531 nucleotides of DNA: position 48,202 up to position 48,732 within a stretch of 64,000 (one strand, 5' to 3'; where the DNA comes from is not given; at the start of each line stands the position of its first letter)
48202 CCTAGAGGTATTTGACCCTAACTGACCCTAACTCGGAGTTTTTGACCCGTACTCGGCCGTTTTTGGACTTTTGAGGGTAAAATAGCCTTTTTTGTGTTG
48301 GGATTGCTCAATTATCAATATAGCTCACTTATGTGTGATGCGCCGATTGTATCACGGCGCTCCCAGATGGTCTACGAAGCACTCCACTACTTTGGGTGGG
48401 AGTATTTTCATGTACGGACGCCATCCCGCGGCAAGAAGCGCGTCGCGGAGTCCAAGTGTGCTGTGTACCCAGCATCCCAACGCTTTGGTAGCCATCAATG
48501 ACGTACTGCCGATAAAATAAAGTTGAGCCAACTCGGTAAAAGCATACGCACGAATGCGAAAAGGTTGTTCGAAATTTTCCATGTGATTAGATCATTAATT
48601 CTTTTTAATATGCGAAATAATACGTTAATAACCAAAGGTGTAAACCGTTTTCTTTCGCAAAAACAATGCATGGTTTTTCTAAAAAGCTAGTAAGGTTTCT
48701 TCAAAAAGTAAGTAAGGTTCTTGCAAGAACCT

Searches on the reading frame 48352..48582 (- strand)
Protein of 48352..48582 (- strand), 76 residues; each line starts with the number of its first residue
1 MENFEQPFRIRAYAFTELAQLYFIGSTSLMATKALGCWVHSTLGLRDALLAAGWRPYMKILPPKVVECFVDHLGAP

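Call 6: search_protein_families(library=pfam, proteins=[window:48352-48582:-], max_evalue=0.01)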
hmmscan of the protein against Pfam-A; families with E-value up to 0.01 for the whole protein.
window:48352-48582:- (76 aa): 1 family
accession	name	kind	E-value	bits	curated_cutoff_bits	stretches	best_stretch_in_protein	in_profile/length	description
PF14053.11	DUF4248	-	9.9e-16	58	27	1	9-76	1-68/68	Domain of unknown function (DUF4248)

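Call 9: find_encoding_contigs(protein=window:48352-48582:-, flank=6000, max_places=10)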
Protein window:48352-48582:- (76 aa): no gene with exactly this product is on record in the collection.

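Call 15: find_homologous_proteins(query=window:48352-48582:-, max_evalue=0.00001)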
Query window:48352-48582:- (76 aa): 5 proteins with E <= 0.00001 among 5 candidates.
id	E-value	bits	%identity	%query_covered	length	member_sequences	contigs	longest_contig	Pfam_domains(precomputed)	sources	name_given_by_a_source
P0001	2.0e-45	170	100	100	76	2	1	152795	PF14053.12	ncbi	ncbi:MAG: DUF4248 domain-containing protein [Tannerellaceae bacterium]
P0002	2.7e-38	147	89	100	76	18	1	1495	PF14053.12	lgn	-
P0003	1.8e-35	138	84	100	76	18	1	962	PF14053.12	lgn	-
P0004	5.7e-35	136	86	100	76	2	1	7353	PF14053.12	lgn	-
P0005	5.7e-34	133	84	100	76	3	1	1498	PF14053.12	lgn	-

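Call 18: find_encoding_contigs(protein=P0004, flank=6000, max_places=6)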
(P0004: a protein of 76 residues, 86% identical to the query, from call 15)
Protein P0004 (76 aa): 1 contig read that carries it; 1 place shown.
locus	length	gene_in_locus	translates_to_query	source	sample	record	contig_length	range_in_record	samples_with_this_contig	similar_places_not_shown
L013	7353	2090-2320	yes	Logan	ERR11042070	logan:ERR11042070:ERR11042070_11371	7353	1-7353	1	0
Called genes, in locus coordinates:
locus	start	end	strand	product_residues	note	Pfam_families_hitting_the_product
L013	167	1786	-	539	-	PF03063:Prismane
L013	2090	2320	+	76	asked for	PF14053:DUF4248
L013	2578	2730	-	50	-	-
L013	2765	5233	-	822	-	PF08800:BT4734-like_N, PF13148:DUF3987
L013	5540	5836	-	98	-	-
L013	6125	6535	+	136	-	PF12844:HTH_19 (weak), PF13443:HTH_26, PF13560:HTH_31, PF01381:HTH_3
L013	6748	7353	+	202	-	?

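Call 19: find_encoding_contigs(protein=P0002, flank=3000, max_places=6)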
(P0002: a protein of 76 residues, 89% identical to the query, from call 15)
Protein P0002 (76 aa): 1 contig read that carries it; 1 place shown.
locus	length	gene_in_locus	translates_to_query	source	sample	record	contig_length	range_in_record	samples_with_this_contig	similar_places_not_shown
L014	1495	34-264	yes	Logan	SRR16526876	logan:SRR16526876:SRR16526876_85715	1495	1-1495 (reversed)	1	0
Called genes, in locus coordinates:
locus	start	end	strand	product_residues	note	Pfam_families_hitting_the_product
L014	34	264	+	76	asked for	PF14053:DUF4248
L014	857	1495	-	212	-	?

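Call 27: search_protein_families(library=pfam, proteins=[L013:2765-5233:-, L014:857-1495:-, L013:5540-5836:-, L013:2578-2730:-], max_evalue=0.01)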
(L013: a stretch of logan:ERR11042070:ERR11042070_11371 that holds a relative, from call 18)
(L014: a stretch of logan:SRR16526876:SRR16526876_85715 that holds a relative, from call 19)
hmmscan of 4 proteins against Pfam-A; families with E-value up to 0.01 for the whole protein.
L013:2765-5233:- (822 aa): 2 families
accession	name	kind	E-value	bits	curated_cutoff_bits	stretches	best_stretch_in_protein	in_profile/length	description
PF13148.11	DUF3987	-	5e-41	141.5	27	1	393-741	2-363/364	Protein of unknown function (DUF3987)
PF08800.15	BT4734-like_N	-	2.4e-21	76.7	22.4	1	60-174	2-129/134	BT4734-like, N-terminal domain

L014:857-1495:- (212 aa): 1 family
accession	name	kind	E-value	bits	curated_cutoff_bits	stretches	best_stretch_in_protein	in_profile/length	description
PF13148.11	DUF3987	-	2.8e-12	46.9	27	1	1-138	226-363/364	Protein of unknown function (DUF3987)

L013:5540-5836:- (98 aa): 0 families

L013:2578-2730:- (50 aa): 0 families

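Call 31: find_related_loci(query=A1, collection=genome_contigs, flank=6000)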
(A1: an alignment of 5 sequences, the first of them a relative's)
Query A1 (76 aa) in genome_contigs; peptide patterns used: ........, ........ (x = any residue, [..] = any of these).
51 stretches matched a pattern; 9 encode a relative of the query (tblastn E <= 1e-3); 9 distinct loci.
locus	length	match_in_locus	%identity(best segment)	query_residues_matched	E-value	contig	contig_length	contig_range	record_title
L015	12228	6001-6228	89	1-76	1e-43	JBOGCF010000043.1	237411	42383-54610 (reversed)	MAG: Tannerellaceae bacterium isolate WFFMC_MAG_403 k139_175368_flag=0_multi=29.0281_len=237411, whole genome shotgun se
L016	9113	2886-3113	89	1-76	1e-43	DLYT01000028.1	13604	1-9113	MAG TPA_asm: Porphyromonadaceae bacterium isolate UBA12018 contig_271, whole genome shotgun sequence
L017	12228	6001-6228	89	1-76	2e-43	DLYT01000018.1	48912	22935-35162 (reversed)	MAG TPA_asm: Porphyromonadaceae bacterium isolate UBA12018 contig_5362, whole genome shotgun sequence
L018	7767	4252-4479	88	1-76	2e-42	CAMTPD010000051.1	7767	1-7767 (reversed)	MAG TPA_asm: uncultured Porphyromonadaceae bacterium isolate SRR7610121_bin.6_metaWRAP_v1.3_MAG genome assembly, contig:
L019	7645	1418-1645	86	1-76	1e-41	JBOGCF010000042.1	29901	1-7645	MAG: Tannerellaceae bacterium isolate WFFMC_MAG_403 k139_224636_flag=0_multi=25.9832_len=29901, whole genome shotgun seq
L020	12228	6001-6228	86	1-76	3e-41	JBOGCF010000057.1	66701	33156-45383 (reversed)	MAG: Tannerellaceae bacterium isolate WFFMC_MAG_403 k139_185081_flag=0_multi=47.9859_len=66701, whole genome shotgun seq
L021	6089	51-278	83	1-76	2e-40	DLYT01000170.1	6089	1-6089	MAG TPA_asm: Porphyromonadaceae bacterium isolate UBA12018 contig_6621, whole genome shotgun sequence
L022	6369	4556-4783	86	1-76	2e-40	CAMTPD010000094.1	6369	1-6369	MAG TPA_asm: uncultured Porphyromonadaceae bacterium isolate SRR7610121_bin.6_metaWRAP_v1.3_MAG genome assembly, contig:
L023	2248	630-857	82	1-76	4e-40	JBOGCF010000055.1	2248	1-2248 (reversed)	MAG: Tannerellaceae bacterium isolate WFFMC_MAG_403 k139_210953_flag=0_multi=24.5448_len=2248, whole genome shotgun sequ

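Call 35: search_protein_families(library=pfam, proteins=[L015:306-2513:-, L015:2981-3466:-, L015:3469-3903:-, L015:4112-5731:-, L015:6824-9322:-, L015:9519-9980:-, L015:10400-10780:-, L015:11492-12142:-, L015:2876-3373:+], max_evalue=0.001)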
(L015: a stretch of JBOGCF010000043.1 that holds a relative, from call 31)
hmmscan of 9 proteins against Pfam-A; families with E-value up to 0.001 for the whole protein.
L015:306-2513:- (735 aa): 8 families
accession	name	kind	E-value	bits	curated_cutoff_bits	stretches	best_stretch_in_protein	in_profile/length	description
PF00270.35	DEAD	-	9.4e-15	55.2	26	1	231-400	2-161/167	DEAD/DEAH box helicase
PF22590.2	Cas3-like_C_2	-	4.2e-12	46.7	27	1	463-554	4-105/106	CRISPR-associated nuclease/helicase Cas3, C-terminal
PF04851.21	ResIII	-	8.7e-12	45.7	22.5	1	225-377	12-146/164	Type III restriction enzyme, res subunit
PF01966.28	HD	-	7.4e-07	29.9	22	1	24-113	2-88/116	HD domain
PF18019.7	Cas3_HD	-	5.3e-05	23.8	23.1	1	49-148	59-171/207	Cas3, HD domain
PF00271.37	Helicase_C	-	0.00012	22.7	23.5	0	461-554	15-110/110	Helicase conserved C-terminal domain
PF18766.7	SWI2_SNF2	-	0.00014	22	26.7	0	253-366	27-127/221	SWI2/SNF2 ATPase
PF02562.22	PhoH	-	0.00071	19.6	27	0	231-283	7-58/205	PhoH-like protein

L015:2981-3466:- (161 aa): 1 family
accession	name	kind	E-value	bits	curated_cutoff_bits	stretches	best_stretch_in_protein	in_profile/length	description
PF01832.25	Glucosaminidase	-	3.4e-21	76.6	30.2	1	21-150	2-119/123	Mannosyl-glycoprotein endo-beta-N-acetylglucosaminidase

L015:3469-3903:- (144 aa): 2 families
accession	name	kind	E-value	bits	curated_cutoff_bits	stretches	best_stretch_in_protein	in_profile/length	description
PF18291.6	HU-HIG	-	2.3e-20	73.3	26.2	1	1-118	1-116/125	HU domain fused to wHTH, Ig, or Glycine-rich motif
PF00216.26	Bac_DNA_binding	-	4.6e-07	30.4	22.4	1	38-118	5-87/90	Bacterial DNA-binding protein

L015:4112-5731:- (539 aa): 1 family
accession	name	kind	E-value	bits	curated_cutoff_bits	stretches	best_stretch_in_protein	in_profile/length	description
PF03063.25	Prismane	-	6.5e-173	576.5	27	1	3-534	1-512/513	Prismane/CO dehydrogenase family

L015:6824-9322:- (832 aa): 2 families
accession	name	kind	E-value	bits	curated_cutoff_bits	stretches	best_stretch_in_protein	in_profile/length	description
PF13148.11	DUF3987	-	1.1e-50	173.4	27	1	405-758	3-363/364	Protein of unknown function (DUF3987)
PF08800.15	BT4734-like_N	-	5e-22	78.9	22.4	1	83-196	2-128/134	BT4734-like, N-terminal domain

L015:9519-9980:- (153 aa): 0 families

L015:10400-10780:- (126 aa): 0 families

L015:11492-12142:- (216 aa): 0 families

L015:2876-3373:+ (165 aa): 0 families

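Call 43: search_protein_families(library=pfam, proteins=[L020:34-1200:+, L020:1214-2362:+, L020:3253-3687:-, L020:3878-4936:-, L020:4920-5363:-, L020:5410-5727:-, L020:6828-9308:-, L020:9616-10062:-, L020:10505-11068:+, L020:11249-12013:-], max_evalue=0.001)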
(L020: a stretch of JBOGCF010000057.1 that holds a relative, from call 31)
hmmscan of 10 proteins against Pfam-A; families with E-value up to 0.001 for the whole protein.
L020:34-1200:+ (388 aa): 1 family
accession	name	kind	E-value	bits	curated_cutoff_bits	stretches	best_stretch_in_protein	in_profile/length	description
PF01654.22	Cyt_bd_oxida_I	-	2.3e-97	326.6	26.2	1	2-382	122-418/418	Cytochrome bd terminal oxidase subunit I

L020:1214-2362:+ (382 aa): 1 family
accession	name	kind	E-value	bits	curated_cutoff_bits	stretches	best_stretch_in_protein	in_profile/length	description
PF02322.20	Cyt_bd_oxida_II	-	4e-68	230.4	35.6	1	8-365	1-301/302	Cytochrome bd terminal oxidase subunit II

L020:3253-3687:- (144 aa): 2 families
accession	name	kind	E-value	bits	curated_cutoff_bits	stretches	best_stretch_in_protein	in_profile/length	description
PF18291.6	HU-HIG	-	2.5e-19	70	26.2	1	1-119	1-117/125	HU domain fused to wHTH, Ig, or Glycine-rich motif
PF00216.26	Bac_DNA_binding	-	2.4e-06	28.1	22.4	1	38-118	5-87/90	Bacterial DNA-binding protein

L020:3878-4936:- (352 aa): 2 families
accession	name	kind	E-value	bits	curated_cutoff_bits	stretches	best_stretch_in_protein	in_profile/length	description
PF01758.21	SBF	-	5.1e-41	140.9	24.3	1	56-253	1-190/191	Sodium Bile acid symporter family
PF13593.11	SBF_like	-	2.7e-06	27.3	25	1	98-328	71-295/313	SBF-like CPA transporter family (DUF4137)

L020:4920-5363:- (147 aa): 1 family
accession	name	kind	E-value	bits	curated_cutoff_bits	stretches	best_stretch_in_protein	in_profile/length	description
PF01451.26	LMWPc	-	1.4e-18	68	23.2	1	3-129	1-140/144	Low molecular weight phosphotyrosine protein phosphatase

L020:5410-5727:- (105 aa): 8 families
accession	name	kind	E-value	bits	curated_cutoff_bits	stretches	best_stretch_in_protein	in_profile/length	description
PF12840.13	HTH_20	-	8.7e-12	45.3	27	1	19-66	1-48/51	Helix-turn-helix domain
PF01022.26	HTH_5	-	2e-11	44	22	1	22-67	2-46/47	Bacterial regulatory protein, arsR family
PF12802.13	MarR_2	-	4.5e-07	30.4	27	1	22-69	5-53/61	MarR family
PF13601.12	HTH_34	-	4.5e-05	24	27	1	24-69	2-47/80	Winged helix DNA-binding domain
PF13412.12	HTH_24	-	0.00022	21.2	21.9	1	25-67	6-48/48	Winged helix-turn-helix DNA-binding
PF01978.25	TrmB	-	0.00029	21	25.6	1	30-79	16-65/68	Sugar-specific transcriptional regulator TrmB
PF01638.23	HxlR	-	0.00041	20.6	20.8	1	26-82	9-68/91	HxlR-like helix-turn-helix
PF01047.28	MarR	-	0.00096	19.4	24.6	0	25-67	6-48/59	MarR family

L020:6828-9308:- (826 aa): 2 families
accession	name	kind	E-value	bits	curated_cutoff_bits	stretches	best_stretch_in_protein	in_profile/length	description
PF13148.11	DUF3987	-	7e-41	141.1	27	1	401-749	2-363/364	Protein of unknown function (DUF3987)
PF08800.15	BT4734-like_N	-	8.8e-24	84.6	22.4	1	56-167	2-126/134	BT4734-like, N-terminal domain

L020:9616-10062:- (148 aa): 0 families

L020:10505-11068:+ (187 aa): 1 family
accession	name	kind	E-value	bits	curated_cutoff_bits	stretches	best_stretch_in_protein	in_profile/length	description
PF01242.24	PTPS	-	3.1e-12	47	22.4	1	6-145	5-101/121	6-pyruvoyl tetrahydropterin synthase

L020:11249-12013:- (254 aa): 2 families
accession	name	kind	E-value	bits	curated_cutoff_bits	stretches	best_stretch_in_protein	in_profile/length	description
PF08447.18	PAS_3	-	1.4e-08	35.4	25.6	1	57-142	3-76/89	PAS fold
PF00196.25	GerE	-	6.3e-05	23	23.5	1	198-247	7-56/57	Bacterial regulatory proteins, luxR family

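Call 44: search_protein_families(library=pfam, proteins=[L017:62-1210:+, L017:1207-1656:-, L017:1787-2221:-, L017:2453-3751:-, L017:3763-4707:-, L017:4704-5306:-, L017:6526-9060:-, L017:9359-9805:-, L017:9991-10755:-, L017:10771-11505:-], max_evalue=0.001)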
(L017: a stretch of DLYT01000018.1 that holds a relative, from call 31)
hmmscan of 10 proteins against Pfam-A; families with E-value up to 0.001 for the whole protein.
L017:62-1210:+ (382 aa): 1 family
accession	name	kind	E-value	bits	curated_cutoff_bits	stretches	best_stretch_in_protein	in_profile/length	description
PF02322.20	Cyt_bd_oxida_II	-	4.2e-68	230.4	35.6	1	8-365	1-301/302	Cytochrome bd terminal oxidase subunit II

L017:1207-1656:- (149 aa): 0 families

L017:1787-2221:- (144 aa): 2 families
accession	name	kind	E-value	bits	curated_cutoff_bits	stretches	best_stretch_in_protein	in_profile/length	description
PF18291.6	HU-HIG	-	2.7e-19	69.9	26.2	1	1-126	1-124/125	HU domain fused to wHTH, Ig, or Glycine-rich motif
PF00216.26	Bac_DNA_binding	-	6.3e-06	26.8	22.4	1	38-118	5-87/90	Bacterial DNA-binding protein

L017:2453-3751:- (432 aa): 2 families
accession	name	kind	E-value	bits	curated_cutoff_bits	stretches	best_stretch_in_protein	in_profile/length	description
PF19577.5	DcaP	-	5.6e-09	36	27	1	87-431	71-409/410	DcaP outer membrane protein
PF02530.20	Porin_2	-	2.8e-06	27.5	22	1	158-416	107-336/357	Porin subfamily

L017:3763-4707:- (314 aa): 0 families

L017:4704-5306:- (200 aa): 2 families
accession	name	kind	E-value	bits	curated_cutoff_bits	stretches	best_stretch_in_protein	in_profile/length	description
PF13631.11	Cytochrom_B_N_2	-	6.5e-11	42.9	27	1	81-193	2-125/169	Cytochrome b(N-terminal)/b6/petB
PF00033.24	Cytochrome_B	-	2.8e-07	31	27.2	1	34-186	22-187/189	Cytochrome b/b6/petB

L017:6526-9060:- (844 aa): 2 families
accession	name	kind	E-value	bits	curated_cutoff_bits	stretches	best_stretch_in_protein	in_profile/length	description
PF13148.11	DUF3987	-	1e-40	140.5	27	1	422-770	2-363/364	Protein of unknown function (DUF3987)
PF08800.15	BT4734-like_N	-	1.8e-23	83.6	22.4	1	59-170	2-126/134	BT4734-like, N-terminal domain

L017:9359-9805:- (148 aa): 0 families

L017:9991-10755:- (254 aa): 1 family
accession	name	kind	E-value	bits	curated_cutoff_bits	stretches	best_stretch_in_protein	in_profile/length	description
PF08447.18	PAS_3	-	2.2e-10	41.1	25.6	1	57-152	3-86/89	PAS fold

L017:10771-11505:- (244 aa): 1 family
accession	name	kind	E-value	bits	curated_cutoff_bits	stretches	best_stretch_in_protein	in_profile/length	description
PF00196.25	GerE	-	0.00014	21.8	23.5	1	190-238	9-57/57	Bacterial regulatory proteins, luxR family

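Call 52: search_dna_similar(query=L015:6824-9322:-, collection=plasmids, mode=protein, max_rows=25)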
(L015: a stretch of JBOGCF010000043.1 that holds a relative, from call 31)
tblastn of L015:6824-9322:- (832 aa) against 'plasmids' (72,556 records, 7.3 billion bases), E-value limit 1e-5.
Records with a match: 6; places in all: 7; records where one place covers at least 80% of the query: 1.
Best place of each record, by identity: <60% 6.
By first word of the organism name: Parabacteroides 3; Bacteroides 2; Phocaeicola 1.
By predicted mobility (MOB-suite, as given by PLSDB): non-mobilizable 6.
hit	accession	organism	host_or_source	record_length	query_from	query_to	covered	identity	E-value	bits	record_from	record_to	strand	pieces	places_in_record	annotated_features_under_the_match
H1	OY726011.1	Phocaeicola massiliensis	-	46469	14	830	98%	27.3%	9e-72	265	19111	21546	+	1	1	none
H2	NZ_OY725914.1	Bacteroides finegoldii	-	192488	381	829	54%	24.1%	2e-25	121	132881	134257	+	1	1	DUF3987 domain-containing protein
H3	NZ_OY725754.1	Parabacteroides distasonis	-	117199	390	829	53%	23.2%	4e-16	91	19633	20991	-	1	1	DUF3987 domain-containing protein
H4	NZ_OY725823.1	Parabacteroides distasonis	-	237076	370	757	47%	24.3%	2e-17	96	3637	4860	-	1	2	DUF3987 domain-containing protein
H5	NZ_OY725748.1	Parabacteroides distasonis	-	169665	390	758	44%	24.9%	6e-19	100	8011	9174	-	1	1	DUF3987 domain-containing protein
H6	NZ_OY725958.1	Bacteroides finegoldii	-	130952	33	342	37%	23.5%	5e-13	81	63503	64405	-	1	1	BT4734/BF3469 family protein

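Call 53: get_annotated_region(hit=H1, flank=6000)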
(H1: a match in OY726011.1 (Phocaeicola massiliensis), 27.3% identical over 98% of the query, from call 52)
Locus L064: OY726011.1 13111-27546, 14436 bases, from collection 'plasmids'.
description: Phocaeicola massiliensis strain Bacteroides massiliensis TSDC17.2-1.1 genome assembly, plasmid: 37
organism: Phocaeicola massiliensis (NCBI taxid 204516)
taxonomy: Bacteria; Bacteroidota; Bacteroidia; Bacteroidales; Bacteroidaceae; Phocaeicola; Phocaeicola massiliensis
host: -; source: -; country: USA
typing (MOB-suite, as given by PLSDB): non-mobilizable
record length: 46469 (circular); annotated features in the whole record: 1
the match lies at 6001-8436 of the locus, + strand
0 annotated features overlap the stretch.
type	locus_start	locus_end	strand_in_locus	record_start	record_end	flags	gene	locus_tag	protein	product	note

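Call 56: search_protein_families(library=ncbifam, proteins=[window:48352-48582:-, L015:6824-9322:-, L015:9519-9980:-, L015:10400-10780:-, L015:11492-12142:-, L015:3469-3903:-, L015:2981-3466:-], max_evalue=0.001)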
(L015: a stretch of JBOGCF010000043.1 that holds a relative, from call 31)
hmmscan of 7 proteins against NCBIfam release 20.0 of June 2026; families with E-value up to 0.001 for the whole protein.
window:48352-48582:- (76 aa): 0 families

L015:6824-9322:- (832 aa): 1 family
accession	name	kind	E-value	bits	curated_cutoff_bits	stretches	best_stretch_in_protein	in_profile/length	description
NF040562.1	PrimPol_Db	equivalog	1.6e-15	57.2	200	1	47-244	17-221/335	CRISPR-associated primase-polymerase type B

L015:9519-9980:- (153 aa): 0 families

L015:10400-10780:- (126 aa): 0 families

L015:11492-12142:- (216 aa): 0 families

L015:3469-3903:- (144 aa): 2 families
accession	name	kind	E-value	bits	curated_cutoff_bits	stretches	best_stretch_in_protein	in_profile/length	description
TIGR01201.1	HU_rel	subfamily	1.1e-18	67.6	68.6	1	4-129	3-128/170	HU family DNA-binding protein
NF001401.0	PRK00285.1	equivalog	7.2e-05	22.9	111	1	38-116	10-90/103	integration host factor subunit alpha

L015:2981-3466:- (161 aa): 8 families
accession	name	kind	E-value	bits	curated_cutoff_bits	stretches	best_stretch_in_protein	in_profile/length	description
NF038016.1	sporang_Gsm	equivalog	2.5e-19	69.8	240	1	10-131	162-295/316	sporangiospore maturation cell wall hydrolase GsmA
TIGR02541.1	flagell_FlgJ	equivalog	5.8e-15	55.9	193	1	9-131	145-278/294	flagellar assembly peptidoglycan hydrolase FlgJ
NF009354.0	PRK12709.1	equivalog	1.4e-10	41.1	456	1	5-152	169-322/323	flagellar rod assembly protein/muramidase FlgJ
NF009355.0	PRK12710.1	equivalog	1.4e-09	37.5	358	1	14-138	132-268/291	flagellar rod assembly protein/muramidase FlgJ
NF009358.0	PRK12713.1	equivalog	6.1e-08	32.5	595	1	11-153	179-327/339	flagellar rod assembly protein/muramidase FlgJ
NF009357.0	PRK12712.1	equivalog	7.5e-07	28.9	606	1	10-112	194-307/344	flagellar rod assembly protein/muramidase FlgJ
NF006361.0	PRK08581.1-3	equivalog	9.3e-05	21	839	1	12-105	348-447/652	amidase domain-containing protein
NF007681.0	PRK10356.1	equivalog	0.00022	20.5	193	1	35-68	152-184/274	protein bax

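Call 57: search_protein_families(library=phrogs, proteins=[window:48352-48582:-, L015:6824-9322:-, L015:9519-9980:-, L015:10400-10780:-, L015:11492-12142:-, L015:3469-3903:-, L015:2981-3466:-], max_evalue=0.001)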
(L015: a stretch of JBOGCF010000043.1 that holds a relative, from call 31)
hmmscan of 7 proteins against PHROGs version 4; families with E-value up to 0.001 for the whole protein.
window:48352-48582:- (76 aa): 0 families

L015:6824-9322:- (832 aa): 5 families
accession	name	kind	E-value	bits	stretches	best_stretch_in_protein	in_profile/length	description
phrog_18375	-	DNA, RNA and nucleotide metabolism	1.2e-12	48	1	74-196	45-168/644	DNA primase/helicase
phrog_3022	-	DNA, RNA and nucleotide metabolism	4.7e-09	36.2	1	565-721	497-656/788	DNA primase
phrog_28855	-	unknown function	1.5e-07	31.2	1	72-211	42-178/804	-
phrog_256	-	DNA, RNA and nucleotide metabolism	0.00015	21.5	1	46-196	23-168/798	DNA helicase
phrog_23402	-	unknown function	0.00028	21.5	1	90-266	70-235/301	-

L015:9519-9980:- (153 aa): 0 families

L015:10400-10780:- (126 aa): 0 families

L015:11492-12142:- (216 aa): 0 families

L015:3469-3903:- (144 aa): 1 family
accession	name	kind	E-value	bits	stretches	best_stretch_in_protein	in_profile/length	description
phrog_379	-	DNA, RNA and nucleotide metabolism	0.00022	21.8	1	36-85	32-81/138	DNA binding protein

L015:2981-3466:- (161 aa): 8 families
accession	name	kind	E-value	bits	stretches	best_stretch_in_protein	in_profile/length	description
phrog_3513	-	lysis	4.3e-17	62.4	1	10-108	641-748/1434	endolysin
phrog_12727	-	lysis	8.5e-12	46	1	11-99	2-86/393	endolysin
phrog_10341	-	lysis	6.6e-08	32.8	1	25-64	413-452/577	endolysin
phrog_18032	-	lysis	1e-07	33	1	11-101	3-99/248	endolysin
phrog_1309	-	lysis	1.1e-06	29.3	1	23-104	11-98/410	endolysin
phrog_10967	-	lysis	1.6e-06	29.1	1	14-79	6-80/266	endolysin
phrog_326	-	other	9.6e-05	21.7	1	9-101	124-221/985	tail protein with endopeptidase domain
phrog_8251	-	lysis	0.00014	22.5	1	20-134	9-130/250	endolysin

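Call 66: search_solved_structures(query=L015:6824-9322:-, max_evalue=1)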
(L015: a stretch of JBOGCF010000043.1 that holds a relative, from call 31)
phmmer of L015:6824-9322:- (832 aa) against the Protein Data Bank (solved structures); distinct sequences matched with E-value up to 1: 0.

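Call 67: search_solved_structures(query=window:48352-48582:-, max_evalue=10)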
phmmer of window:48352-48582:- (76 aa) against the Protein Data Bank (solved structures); distinct sequences matched with E-value up to 10: 0.

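Call 68: search_protein_representatives(protein=window:48352-48582:-)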
Query: 76 residues. Proteins with E-value up to 0.001 (for the whole library): 83; up to 1e-10: 2; up to 1e-30: 1. The best 83 are listed.
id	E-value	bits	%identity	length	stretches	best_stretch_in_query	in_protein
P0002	8.6e-39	146.9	89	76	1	1-76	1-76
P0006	9.9e-16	73.6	53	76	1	1-76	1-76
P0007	9.6e-10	54.6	45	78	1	12-76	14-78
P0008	1.6e-09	53.9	42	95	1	10-76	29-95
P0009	1.1e-08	51.2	45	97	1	12-76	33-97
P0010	1.3e-08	51.0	44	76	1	5-76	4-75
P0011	8.0e-08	48.5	44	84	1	13-76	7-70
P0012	1.5e-07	47.7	39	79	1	5-76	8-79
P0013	3.5e-07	46.4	43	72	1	7-76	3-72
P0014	6.8e-07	45.5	38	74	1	5-76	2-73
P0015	7.4e-07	45.4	45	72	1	7-76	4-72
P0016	8.9e-07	45.2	42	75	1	5-76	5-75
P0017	9.7e-07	45.0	41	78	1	3-76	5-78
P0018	1.1e-06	44.9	47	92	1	6-64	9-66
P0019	1.2e-06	44.8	43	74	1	14-76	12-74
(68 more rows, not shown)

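Call 71: find_homologous_proteins(query=L015:6824-9322:-, max_evalue=1e-20)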
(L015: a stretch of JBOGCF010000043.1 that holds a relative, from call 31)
Query L015:6824-9322:- (832 aa): 12 proteins with E <= 1e-20 among 8000 candidates.
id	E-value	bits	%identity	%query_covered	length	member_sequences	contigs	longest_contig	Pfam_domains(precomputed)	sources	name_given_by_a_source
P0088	0.0e+0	1848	100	97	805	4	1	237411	PF13148.12,PF08800.16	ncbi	ncbi:MAG: DUF3987 domain-containing protein [Tannerellaceae bacterium]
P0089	0.0e+0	1836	99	97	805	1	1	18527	PF13148.12,PF08800.16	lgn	-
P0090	0.0e+0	1722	93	97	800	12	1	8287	PF13148.12,PF08800.16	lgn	-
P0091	0.0e+0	1709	92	97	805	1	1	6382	PF13148.12,PF08800.16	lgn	-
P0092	0.0e+0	1645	89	97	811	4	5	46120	PF13148.12,PF08800.16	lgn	-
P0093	2.0e-231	789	46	96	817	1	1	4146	PF13148.12,PF08800.16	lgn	-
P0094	8.7e-225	767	45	96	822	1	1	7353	PF13148.12,PF08800.16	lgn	-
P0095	1.2e-214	733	46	92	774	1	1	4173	PF13148.12,PF08800.16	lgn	-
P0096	7.6e-174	598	37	97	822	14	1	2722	PF13148.12,PF08800.16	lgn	-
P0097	3.2e-84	302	29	84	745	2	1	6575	PF13148.12,PF08800.16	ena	-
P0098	7.3e-64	235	26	96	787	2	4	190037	PF13148.12,PF08800.16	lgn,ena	-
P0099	5.7e-50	189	28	53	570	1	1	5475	PF13148.12,PF08707.17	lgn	-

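Call 72: find_encoding_contigs(protein=P0092, flank=7000, max_places=5)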
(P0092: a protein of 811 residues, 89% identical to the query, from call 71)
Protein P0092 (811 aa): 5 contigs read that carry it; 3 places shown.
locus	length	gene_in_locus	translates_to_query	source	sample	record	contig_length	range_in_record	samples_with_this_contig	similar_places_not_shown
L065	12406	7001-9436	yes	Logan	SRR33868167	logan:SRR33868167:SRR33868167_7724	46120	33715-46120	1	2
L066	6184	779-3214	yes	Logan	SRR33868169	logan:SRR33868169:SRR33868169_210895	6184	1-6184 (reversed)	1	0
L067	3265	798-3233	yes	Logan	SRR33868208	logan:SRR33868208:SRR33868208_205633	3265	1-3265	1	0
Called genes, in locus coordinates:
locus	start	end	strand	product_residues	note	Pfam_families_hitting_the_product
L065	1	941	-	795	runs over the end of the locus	PF13620:CarboxypepD_reg, PF13715:CarbopepD_reg_2, PF00593:TonB_dep_Rec_b-barrel (weak)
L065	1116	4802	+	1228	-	PF01844:HNH (weak), PF13395:HNH_4, PF18541:RuvC_III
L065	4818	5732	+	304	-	PF01867:Cas_Cas1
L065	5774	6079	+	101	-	PF09827:CRISPR_Cas2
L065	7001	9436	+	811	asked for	PF08800:BT4734-like_N, PF13148:DUF3987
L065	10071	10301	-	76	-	PF14053:DUF4248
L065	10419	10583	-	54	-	-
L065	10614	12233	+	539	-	PF03063:Prismane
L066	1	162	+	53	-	?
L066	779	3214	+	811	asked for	PF08800:BT4734-like_N, PF13148:DUF3987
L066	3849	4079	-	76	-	PF14053:DUF4248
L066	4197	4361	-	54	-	-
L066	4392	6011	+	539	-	PF03063:Prismane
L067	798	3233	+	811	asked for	PF08800:BT4734-like_N, PF13148:DUF3987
